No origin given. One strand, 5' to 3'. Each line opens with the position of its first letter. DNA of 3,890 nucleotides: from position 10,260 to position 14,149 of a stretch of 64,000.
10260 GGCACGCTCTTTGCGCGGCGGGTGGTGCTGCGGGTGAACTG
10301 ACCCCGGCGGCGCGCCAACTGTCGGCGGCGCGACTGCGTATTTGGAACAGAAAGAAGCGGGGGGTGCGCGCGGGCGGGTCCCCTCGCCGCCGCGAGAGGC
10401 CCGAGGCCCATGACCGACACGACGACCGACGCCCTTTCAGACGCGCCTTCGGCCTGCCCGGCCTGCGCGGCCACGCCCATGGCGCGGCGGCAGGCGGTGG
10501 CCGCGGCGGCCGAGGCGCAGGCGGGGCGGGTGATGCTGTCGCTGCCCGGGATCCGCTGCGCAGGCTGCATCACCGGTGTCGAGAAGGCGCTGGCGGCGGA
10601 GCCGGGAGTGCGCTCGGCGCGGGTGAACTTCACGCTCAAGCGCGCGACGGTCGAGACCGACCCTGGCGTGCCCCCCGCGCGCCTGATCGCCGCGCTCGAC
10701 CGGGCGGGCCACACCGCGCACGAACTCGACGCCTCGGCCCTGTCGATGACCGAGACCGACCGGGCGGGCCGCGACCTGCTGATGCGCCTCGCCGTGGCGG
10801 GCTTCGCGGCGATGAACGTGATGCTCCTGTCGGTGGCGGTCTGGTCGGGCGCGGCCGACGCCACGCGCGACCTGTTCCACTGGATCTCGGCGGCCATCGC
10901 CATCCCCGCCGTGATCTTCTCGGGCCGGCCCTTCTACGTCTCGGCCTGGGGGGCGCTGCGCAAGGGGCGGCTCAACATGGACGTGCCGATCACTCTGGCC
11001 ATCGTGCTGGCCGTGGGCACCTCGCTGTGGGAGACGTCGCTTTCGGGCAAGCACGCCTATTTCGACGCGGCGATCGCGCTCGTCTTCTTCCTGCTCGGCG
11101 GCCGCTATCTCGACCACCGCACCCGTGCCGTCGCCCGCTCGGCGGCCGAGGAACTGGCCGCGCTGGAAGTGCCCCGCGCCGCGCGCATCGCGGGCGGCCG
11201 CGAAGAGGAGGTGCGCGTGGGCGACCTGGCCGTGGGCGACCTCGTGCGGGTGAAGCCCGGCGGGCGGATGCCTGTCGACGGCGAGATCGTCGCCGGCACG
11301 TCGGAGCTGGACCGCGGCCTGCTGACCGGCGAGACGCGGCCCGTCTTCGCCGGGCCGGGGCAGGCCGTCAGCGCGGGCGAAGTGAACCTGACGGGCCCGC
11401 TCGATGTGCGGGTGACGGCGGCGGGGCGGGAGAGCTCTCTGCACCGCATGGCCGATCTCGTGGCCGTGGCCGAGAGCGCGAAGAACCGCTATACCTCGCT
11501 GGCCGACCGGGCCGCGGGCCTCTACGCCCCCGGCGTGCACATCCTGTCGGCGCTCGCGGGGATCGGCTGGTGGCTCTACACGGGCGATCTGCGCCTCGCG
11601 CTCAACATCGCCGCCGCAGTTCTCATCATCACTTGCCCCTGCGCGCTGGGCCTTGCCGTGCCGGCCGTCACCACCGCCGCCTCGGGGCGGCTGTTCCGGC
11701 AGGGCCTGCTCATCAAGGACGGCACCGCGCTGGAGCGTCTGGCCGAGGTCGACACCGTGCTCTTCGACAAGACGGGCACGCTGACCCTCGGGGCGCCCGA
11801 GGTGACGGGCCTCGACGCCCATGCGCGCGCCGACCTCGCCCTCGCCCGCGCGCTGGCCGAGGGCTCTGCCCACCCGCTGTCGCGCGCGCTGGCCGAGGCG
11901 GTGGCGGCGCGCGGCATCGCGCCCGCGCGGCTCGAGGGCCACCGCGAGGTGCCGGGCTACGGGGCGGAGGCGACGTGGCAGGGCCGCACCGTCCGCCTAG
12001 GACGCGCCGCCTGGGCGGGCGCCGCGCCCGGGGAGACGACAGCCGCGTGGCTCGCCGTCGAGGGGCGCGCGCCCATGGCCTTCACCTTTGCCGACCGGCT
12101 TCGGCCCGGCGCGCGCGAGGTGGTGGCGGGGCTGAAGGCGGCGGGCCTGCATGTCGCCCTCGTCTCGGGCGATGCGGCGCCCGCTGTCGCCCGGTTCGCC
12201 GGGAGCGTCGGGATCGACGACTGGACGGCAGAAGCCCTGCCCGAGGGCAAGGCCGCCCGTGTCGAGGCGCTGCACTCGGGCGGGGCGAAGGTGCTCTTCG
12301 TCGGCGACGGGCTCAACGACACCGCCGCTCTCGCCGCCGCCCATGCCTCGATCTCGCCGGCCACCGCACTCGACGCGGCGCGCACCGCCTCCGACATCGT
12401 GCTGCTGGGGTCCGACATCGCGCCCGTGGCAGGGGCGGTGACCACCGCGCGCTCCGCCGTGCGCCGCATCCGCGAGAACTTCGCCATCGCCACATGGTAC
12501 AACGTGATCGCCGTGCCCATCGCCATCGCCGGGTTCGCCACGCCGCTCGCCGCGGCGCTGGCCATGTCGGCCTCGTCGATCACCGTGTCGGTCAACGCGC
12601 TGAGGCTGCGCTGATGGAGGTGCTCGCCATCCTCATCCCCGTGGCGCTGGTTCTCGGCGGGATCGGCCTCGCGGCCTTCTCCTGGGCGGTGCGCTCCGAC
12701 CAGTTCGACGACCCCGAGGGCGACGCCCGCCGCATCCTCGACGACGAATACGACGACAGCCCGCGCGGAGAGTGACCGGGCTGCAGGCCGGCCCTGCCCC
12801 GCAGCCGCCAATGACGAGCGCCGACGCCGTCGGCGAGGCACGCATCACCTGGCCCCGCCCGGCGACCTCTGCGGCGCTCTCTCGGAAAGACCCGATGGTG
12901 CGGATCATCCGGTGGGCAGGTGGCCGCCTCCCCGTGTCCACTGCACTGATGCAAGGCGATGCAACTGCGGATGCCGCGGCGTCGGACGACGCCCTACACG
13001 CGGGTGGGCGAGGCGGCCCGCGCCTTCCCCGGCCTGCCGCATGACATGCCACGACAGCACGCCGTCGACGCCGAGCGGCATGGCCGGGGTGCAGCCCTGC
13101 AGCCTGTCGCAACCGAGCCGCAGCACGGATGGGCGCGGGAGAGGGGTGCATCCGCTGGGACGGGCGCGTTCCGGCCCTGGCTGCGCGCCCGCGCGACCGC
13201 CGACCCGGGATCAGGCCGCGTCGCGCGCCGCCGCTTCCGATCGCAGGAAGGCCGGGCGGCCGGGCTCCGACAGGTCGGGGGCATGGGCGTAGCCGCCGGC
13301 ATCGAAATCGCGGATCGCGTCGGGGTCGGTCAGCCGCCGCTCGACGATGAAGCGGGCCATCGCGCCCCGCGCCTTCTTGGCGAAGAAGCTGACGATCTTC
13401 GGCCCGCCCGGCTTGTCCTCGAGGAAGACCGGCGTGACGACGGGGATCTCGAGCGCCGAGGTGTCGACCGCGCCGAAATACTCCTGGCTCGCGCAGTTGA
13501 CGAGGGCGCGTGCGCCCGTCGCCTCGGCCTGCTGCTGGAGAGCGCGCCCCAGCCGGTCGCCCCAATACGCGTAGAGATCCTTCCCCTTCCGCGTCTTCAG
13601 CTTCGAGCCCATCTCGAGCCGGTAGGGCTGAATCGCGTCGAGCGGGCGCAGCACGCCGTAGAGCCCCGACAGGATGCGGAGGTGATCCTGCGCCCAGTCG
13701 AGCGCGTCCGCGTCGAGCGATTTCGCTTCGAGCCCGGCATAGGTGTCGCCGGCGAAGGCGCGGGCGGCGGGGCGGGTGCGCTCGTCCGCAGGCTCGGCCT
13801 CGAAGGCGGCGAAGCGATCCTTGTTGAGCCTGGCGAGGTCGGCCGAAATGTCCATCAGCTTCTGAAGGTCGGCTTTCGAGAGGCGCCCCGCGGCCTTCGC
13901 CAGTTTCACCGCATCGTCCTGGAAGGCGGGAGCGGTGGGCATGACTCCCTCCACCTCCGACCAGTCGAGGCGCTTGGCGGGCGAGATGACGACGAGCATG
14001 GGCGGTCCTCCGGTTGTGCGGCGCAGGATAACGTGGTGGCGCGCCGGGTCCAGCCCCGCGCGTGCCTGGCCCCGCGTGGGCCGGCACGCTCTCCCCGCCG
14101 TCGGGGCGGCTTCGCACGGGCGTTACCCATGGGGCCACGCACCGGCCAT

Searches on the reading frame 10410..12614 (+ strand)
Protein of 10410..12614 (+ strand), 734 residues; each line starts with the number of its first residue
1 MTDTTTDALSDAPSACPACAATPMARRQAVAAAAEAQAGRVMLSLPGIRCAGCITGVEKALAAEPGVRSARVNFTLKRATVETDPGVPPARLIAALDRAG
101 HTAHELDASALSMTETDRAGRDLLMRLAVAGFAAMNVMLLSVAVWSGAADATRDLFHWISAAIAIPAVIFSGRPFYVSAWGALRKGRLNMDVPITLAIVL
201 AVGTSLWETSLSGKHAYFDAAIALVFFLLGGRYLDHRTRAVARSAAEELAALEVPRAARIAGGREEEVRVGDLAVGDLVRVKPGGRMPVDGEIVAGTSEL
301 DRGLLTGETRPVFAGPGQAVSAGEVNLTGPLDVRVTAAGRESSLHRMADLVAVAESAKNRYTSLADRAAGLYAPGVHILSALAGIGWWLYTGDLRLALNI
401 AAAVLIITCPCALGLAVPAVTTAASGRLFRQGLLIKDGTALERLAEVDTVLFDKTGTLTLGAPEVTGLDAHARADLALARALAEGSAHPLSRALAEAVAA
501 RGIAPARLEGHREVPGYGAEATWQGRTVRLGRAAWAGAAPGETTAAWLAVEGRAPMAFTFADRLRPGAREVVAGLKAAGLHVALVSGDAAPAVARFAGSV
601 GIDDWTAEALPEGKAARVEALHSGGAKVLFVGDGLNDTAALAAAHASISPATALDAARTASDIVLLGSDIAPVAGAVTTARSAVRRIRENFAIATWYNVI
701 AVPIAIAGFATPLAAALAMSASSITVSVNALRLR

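Call 22: search_protein_families(library=pfam, proteins=[window:10410-12614:+], max_evalue=0.0001)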
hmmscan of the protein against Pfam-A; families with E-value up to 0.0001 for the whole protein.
window:10410-12614:+ (734 aa): 3 families
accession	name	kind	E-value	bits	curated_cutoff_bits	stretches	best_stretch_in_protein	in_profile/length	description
PF00122.25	E1-E2_ATPase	-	2.2e-43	148.3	28.1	1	253-430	3-180/181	E1-E2 ATPase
PF00702.32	Hydrolase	-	1.1e-25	91.5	26.4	1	447-645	1-191/191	haloacid dehalogenase-like hydrolase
PF00403.32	HMA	-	2e-10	41.3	24.8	1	44-101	3-61/62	Heavy-metal-associated domain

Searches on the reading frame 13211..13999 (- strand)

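Call 3: search_protein_families(library=pfam, proteins=[window:13211-13999:-], max_evalue=0.01)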
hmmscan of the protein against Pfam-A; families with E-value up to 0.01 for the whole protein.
window:13211-13999:- (262 aa): 2 families
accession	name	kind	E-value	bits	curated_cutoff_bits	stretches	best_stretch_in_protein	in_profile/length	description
PF03883.20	H2O2_YaaD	-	5.6e-82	275.3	29.6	1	1-241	1-234/236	Peroxide stress protein YaaA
PF21818.3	DUF6884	-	7.1e-06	26.7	30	1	103-179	36-107/135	Family of unknown function (DUF6884)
